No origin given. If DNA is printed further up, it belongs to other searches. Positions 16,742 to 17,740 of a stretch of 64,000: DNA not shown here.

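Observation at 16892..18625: HisC fused in-frame to a HAD-IA phosphatase domain: candidate bifunctional aminotransferase/histidinol-phosphatase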

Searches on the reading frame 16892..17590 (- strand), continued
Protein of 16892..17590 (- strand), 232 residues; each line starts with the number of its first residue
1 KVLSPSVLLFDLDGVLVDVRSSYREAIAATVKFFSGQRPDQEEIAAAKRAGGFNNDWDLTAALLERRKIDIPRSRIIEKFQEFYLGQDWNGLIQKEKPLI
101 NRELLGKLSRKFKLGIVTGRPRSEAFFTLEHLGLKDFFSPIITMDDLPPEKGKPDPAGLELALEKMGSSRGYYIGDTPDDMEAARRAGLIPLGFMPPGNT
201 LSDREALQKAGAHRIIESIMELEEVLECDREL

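Call 62: find_encoding_contigs(protein=P0165, flank=5000, max_places=1)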
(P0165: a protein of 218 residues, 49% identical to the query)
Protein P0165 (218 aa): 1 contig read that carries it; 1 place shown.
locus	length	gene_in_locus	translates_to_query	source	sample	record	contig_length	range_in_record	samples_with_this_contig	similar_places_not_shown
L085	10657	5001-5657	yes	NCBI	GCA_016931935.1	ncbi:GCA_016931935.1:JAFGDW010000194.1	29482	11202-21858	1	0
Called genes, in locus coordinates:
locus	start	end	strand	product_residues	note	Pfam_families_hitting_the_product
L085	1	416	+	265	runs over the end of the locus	PF00459:Inositol_P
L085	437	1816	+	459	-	PF00072:Response_reg, PF00158:Sigma54_activat, PF14532:Sigma54_activ_2, PF25601:AAA_lid_14, PF02954:HTH_8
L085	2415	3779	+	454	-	PF00291:PALP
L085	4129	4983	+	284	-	PF01634:HisG, PF08029:HisG_C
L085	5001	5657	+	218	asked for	PF00702:Hydrolase, PF13419:HAD_2, PF13242:Hydrolase_like (weak)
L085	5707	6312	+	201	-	PF00475:IGPD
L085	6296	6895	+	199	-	PF00117:GATase, PF07685:GATase_3, PF01174:SNO (faint)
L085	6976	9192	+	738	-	PF13860:FlgD_ig (weak), PF18962:Por_Secre_tail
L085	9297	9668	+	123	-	PF13366:PDDEXK_3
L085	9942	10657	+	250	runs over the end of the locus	PF00977:His_biosynth, PF01207:Dus (weak), PF02581:TMP-TENI (faint), PF03060:NMO (faint)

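Call 71: search_protein_representatives(protein=window:16895-17590:-)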
Query: 232 residues. Proteins with E-value up to 0.001 (for the whole library): 8549; up to 1e-10: 1180; up to 1e-30: 328. The best 150 are listed.
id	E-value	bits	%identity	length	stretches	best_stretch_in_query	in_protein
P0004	1.5e-84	299.3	58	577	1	2-231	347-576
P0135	6.0e-62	225.4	53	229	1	7-225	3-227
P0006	1.7e-61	223.9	49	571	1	4-226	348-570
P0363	5.1e-60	219.0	46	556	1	4-229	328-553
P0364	7.1e-59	215.3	48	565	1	1-226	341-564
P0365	8.5e-57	208.5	46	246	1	7-222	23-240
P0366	1.0e-56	208.3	49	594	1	7-222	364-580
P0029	1.2e-56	208.1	49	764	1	2-219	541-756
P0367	1.5e-55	204.5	48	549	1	4-230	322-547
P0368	2.0e-55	204.0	46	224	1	7-226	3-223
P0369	2.2e-55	203.9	45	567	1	2-221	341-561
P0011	1.1e-54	201.7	47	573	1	2-225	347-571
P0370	2.0e-54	200.8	51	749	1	7-195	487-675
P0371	3.6e-54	199.9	50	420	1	1-199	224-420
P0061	3.7e-54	199.9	46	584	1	1-227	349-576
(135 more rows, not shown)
